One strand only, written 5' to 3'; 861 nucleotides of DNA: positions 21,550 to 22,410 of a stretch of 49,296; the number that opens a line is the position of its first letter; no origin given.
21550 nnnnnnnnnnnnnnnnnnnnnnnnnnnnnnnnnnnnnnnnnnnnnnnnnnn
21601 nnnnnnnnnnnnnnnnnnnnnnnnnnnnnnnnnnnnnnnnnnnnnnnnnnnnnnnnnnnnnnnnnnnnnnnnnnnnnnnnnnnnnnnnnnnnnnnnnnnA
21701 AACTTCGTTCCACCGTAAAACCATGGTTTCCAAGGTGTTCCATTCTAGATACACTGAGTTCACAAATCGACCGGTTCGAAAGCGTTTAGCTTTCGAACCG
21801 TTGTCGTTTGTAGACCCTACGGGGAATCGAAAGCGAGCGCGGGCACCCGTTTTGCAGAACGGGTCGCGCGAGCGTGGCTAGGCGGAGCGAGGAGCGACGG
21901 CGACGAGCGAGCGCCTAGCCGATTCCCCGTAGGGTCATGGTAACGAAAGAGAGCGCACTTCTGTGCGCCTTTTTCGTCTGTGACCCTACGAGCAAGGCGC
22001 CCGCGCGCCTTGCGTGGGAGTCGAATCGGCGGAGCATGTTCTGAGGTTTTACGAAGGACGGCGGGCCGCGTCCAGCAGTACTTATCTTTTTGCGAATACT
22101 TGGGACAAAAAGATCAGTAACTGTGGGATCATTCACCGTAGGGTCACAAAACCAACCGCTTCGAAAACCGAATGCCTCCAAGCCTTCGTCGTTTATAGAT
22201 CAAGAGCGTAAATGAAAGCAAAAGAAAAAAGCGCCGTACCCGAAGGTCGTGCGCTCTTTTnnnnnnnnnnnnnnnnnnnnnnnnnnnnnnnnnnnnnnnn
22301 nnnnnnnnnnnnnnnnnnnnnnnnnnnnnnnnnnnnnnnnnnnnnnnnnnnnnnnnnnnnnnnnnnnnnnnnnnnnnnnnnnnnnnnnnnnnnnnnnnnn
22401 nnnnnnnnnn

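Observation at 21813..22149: Three homologous modules whose terminal inverted repeats co-vary with the neighbouring tRNA (Pro vs Glu)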

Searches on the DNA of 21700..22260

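Call 37: search_rna_families(source=window, start=21700, end=22260, threshold=evalue, max_evalue=10)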
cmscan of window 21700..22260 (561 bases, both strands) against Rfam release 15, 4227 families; matches with E-value up to 10: 7.
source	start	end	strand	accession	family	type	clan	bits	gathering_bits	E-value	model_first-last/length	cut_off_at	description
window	22218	22260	-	RF00489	ctRNA_p42d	Gene; antisense;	-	22.1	50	0.027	1-46/46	no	ctRNA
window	21925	21992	-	RF04248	MIR7486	Gene; miRNA;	-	21.6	67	0.32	1-87/87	no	MIR7486 microRNA precursor family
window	21930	21988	+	RF03946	mir-3132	Gene; miRNA;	-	20.6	84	0.61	1-75/75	no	mir-3132 microRNA precursor family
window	21908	21975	+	RF02057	STnc40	Gene; sRNA;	-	17.3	45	3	1-70/70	no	Salmonella enterica sRNA STnc40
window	21947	21975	+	RF02066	STnc320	Gene; sRNA;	-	16.3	50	2.4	20-48/55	no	Salmonella enterica sRNA STnc320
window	21925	21993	-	RF03879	mir-2831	Gene; miRNA;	-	15.1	90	6.1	1-75/75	no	mir-2831 microRNA precursor family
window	22228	22259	-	RF02503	Atu_C9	Gene; sRNA;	-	8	40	9.8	161-192/192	no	Rhizobiales sRNA Atu_C9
